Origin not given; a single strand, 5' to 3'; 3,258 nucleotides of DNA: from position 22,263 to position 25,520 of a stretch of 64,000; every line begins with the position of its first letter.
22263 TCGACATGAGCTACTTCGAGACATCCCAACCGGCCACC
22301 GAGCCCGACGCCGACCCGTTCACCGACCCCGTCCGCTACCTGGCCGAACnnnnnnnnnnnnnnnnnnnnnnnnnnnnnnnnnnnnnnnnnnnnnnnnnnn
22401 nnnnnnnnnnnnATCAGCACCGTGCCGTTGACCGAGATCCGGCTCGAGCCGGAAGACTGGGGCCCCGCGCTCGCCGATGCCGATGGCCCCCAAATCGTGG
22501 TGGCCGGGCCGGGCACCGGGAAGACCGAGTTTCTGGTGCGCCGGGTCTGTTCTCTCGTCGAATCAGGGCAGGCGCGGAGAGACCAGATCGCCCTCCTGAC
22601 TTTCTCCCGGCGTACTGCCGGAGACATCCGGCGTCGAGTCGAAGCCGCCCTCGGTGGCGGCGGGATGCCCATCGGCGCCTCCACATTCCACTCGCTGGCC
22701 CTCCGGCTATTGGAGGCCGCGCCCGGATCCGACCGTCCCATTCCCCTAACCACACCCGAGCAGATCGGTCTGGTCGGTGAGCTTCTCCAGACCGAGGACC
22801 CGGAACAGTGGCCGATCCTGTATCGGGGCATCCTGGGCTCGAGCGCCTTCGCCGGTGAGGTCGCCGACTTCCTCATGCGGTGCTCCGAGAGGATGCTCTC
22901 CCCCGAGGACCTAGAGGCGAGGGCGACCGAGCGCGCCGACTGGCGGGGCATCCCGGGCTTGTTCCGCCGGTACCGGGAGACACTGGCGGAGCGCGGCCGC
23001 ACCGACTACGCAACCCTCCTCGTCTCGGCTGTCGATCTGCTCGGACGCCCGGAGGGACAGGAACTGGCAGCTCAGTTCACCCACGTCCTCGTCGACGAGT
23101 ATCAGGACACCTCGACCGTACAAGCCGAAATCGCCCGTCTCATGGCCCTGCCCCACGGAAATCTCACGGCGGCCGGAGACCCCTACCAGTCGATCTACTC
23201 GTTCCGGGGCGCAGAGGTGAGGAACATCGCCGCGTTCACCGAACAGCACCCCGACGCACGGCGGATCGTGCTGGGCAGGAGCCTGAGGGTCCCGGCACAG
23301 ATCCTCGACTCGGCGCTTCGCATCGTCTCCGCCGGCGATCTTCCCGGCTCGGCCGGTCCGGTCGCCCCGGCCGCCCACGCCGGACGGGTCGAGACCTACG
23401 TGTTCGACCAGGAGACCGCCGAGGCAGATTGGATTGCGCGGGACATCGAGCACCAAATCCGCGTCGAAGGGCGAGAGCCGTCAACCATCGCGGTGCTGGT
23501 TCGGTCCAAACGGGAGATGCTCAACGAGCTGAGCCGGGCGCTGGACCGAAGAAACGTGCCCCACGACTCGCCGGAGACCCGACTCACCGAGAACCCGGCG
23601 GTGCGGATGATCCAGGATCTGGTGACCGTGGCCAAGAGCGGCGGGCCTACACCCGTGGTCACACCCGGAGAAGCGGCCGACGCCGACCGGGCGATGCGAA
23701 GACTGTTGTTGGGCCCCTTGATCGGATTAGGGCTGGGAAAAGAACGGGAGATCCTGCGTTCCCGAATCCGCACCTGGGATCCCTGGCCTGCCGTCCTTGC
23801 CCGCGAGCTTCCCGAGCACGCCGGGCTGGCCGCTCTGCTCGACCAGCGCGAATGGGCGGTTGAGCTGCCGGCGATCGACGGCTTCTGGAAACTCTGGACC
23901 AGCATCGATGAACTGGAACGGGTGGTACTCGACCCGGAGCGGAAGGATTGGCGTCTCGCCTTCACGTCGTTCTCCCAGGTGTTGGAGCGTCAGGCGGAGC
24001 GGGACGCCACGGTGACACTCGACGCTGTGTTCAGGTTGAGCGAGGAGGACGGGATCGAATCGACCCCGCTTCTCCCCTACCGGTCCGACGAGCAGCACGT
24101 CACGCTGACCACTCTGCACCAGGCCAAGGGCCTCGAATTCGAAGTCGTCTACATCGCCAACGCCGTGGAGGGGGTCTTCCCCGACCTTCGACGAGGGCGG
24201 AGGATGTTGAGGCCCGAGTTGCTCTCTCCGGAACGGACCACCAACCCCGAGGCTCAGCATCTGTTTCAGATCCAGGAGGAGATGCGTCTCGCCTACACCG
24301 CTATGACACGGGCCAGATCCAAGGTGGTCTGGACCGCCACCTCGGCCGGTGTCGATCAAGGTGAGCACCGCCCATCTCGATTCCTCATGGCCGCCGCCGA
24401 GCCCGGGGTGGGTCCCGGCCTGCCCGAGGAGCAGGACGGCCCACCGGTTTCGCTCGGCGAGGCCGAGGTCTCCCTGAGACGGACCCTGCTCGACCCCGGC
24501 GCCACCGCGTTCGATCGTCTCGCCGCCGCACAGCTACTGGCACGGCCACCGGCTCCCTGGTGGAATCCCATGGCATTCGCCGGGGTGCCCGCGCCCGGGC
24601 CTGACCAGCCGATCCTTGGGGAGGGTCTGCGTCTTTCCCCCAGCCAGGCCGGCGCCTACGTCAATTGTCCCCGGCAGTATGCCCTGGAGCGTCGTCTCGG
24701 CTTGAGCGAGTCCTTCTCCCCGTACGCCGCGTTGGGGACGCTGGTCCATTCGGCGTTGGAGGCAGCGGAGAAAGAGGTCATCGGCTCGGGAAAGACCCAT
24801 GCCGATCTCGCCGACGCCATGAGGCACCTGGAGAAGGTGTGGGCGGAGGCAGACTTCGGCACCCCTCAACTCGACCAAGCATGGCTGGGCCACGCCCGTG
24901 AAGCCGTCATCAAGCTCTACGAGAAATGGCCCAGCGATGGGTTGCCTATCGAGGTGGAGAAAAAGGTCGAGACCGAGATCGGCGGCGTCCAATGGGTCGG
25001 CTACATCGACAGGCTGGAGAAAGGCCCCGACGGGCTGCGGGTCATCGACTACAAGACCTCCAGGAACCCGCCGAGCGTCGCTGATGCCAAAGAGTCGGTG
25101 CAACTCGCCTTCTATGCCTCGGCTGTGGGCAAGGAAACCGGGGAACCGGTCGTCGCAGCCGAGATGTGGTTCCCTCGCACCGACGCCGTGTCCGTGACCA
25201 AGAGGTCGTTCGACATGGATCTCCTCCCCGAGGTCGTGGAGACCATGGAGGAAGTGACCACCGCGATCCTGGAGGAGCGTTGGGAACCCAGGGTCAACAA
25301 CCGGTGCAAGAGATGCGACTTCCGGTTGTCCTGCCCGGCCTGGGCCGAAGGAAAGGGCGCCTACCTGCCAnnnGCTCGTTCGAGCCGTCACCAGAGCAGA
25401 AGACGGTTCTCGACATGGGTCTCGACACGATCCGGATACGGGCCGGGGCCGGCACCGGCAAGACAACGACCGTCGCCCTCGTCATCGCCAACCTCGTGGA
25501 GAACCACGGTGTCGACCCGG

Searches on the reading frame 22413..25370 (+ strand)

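Call 53: search_protein_families(library=ncbifam, proteins=[window:22413-25370:+], max_evalue=1e-10)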
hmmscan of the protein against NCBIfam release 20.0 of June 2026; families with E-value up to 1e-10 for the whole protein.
window:22413-25370:+ (986 aa): 11 families
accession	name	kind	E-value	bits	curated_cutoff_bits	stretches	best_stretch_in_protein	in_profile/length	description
TIGR01073.1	pcrA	equivalog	5.1e-56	190.4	911.2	1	19-366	12-354/725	DNA helicase PcrA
NF008743.0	PRK11773.1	equivalog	2.1e-50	171.8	965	1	19-368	17-359/720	DNA helicase II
TIGR01075.1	uvrD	equivalog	2.2e-48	165.1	1144.45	1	19-368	12-354/715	DNA helicase II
TIGR01074.1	rep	equivalog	3.8e-47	160.9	951.45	1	23-385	13-369/668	DNA helicase Rep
NF008276.0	PRK11054.1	equivalog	6.1e-38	130.7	543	2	180-305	392-516/684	DNA helicase IV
NF008172.0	PRK10919.1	equivalog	3e-29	101.7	1168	1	22-302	13-288/673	DNA helicase Rep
TIGR00609.1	recB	equivalog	1.2e-24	86.5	696.05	1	201-302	347-452/1175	exodeoxyribonuclease V subunit beta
TIGR02784.1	addA_alphas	equivalog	1.7e-24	86.3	860.75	0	355-905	582-1114/1138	double-strand break repair helicase AddA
TIGR02785.1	addA_Gpos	equivalog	2.1e-24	85.5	707.65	1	218-300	385-475/1234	helicase-exonuclease AddAB subunit AddA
TIGR00372.1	cas4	equivalog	1.9e-16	60.4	65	1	846-975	53-179/180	CRISPR-associated protein Cas4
NF010485.0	PRK13909.1-2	equivalog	4.8e-13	48.2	650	0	218-269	328-388/909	RecB-like helicase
